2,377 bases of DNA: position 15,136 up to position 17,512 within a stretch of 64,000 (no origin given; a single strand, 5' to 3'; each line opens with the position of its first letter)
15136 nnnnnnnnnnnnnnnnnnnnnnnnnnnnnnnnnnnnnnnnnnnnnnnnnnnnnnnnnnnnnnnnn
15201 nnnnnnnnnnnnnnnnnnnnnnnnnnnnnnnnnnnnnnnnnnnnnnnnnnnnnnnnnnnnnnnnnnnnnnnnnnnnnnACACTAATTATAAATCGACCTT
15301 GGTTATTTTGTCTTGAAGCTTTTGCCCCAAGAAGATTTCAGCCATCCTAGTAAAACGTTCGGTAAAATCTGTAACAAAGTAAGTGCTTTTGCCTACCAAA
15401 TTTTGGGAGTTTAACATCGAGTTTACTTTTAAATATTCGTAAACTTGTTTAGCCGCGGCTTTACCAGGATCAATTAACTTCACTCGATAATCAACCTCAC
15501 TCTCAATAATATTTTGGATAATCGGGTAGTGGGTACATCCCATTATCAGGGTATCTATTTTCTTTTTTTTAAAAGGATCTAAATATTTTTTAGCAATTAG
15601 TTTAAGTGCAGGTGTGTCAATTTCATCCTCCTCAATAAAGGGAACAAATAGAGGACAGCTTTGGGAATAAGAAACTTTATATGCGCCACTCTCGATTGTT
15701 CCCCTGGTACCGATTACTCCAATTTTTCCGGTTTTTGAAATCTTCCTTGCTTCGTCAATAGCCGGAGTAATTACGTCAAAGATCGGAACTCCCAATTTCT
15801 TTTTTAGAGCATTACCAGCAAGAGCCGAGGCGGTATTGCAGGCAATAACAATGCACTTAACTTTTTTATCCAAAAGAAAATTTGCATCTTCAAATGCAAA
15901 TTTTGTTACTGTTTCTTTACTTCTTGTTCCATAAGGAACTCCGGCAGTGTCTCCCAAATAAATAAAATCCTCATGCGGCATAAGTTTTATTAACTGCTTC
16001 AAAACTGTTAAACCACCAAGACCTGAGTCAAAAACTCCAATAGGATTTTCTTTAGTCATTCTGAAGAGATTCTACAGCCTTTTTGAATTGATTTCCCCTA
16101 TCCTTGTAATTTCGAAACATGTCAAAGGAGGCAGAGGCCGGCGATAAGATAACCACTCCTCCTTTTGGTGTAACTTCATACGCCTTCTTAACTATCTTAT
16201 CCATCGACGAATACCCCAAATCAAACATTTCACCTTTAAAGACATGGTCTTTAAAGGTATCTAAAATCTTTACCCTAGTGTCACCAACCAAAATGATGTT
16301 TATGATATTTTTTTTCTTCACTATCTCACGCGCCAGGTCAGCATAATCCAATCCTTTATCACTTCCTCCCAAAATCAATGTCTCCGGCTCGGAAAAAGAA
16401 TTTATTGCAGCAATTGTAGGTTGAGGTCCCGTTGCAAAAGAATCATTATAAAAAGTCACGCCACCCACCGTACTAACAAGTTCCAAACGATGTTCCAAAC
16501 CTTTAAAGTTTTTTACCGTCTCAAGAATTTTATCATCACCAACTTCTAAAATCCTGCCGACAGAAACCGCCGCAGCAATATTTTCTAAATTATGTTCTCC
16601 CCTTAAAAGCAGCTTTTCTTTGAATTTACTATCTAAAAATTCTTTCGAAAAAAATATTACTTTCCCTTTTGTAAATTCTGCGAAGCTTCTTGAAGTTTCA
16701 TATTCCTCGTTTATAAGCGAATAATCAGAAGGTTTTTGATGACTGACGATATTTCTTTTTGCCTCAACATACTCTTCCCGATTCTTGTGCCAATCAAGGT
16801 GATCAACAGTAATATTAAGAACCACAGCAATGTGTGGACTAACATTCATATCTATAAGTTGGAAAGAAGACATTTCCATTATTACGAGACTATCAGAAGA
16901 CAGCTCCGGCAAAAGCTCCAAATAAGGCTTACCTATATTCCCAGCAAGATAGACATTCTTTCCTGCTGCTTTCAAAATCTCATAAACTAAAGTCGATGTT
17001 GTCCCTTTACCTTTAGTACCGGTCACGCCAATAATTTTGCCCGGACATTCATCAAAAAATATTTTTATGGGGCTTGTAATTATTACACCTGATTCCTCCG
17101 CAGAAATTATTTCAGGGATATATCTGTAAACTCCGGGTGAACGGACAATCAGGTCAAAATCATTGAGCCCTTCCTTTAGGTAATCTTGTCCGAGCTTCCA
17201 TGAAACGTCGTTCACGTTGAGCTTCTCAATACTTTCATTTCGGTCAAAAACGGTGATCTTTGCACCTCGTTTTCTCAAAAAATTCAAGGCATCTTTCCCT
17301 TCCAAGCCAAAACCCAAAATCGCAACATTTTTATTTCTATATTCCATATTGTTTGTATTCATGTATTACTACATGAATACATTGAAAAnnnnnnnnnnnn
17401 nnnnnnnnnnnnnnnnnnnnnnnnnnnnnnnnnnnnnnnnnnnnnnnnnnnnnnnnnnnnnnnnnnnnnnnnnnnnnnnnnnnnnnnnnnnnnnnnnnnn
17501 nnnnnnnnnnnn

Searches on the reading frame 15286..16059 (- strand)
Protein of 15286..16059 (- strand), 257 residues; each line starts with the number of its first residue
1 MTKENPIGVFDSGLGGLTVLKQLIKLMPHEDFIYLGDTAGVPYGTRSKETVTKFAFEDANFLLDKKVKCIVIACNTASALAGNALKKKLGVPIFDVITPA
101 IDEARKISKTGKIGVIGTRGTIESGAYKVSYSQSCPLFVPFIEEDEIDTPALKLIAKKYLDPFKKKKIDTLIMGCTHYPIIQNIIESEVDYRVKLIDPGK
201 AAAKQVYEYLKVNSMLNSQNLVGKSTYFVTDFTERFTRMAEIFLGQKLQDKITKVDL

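Call 12: search_protein_families(library=pfam, proteins=[window:15286-16059:-], max_evalue=0.001)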
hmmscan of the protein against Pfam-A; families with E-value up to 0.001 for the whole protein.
window:15286-16059:- (257 aa): 1 family
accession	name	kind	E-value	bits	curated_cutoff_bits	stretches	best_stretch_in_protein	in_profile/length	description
PF01177.27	Asp_Glu_race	-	2e-20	73.9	31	1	30-205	28-210/211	Asp/Glu/Hydantoin racemase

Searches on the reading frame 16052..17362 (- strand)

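Call 12: search_protein_families(library=pfam, proteins=[window:16052-17362:-], max_evalue=0.001)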
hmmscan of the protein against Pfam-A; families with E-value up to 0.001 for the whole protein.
window:16052-17362:- (436 aa): 3 families
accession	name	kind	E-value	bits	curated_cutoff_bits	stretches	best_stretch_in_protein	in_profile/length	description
PF08245.18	Mur_ligase_M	-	1.1e-26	94.5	24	1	113-241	1-148/200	Mur ligase middle domain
PF21799.2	MurD-like_N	-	2.4e-10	41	27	1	11-96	1-87/88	Mur ligase MurD-like, N-terminal domain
PF02875.26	Mur_ligase_C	-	8.9e-08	33.5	28.4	1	291-409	1-126/127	Mur ligase, glutamate ligase domain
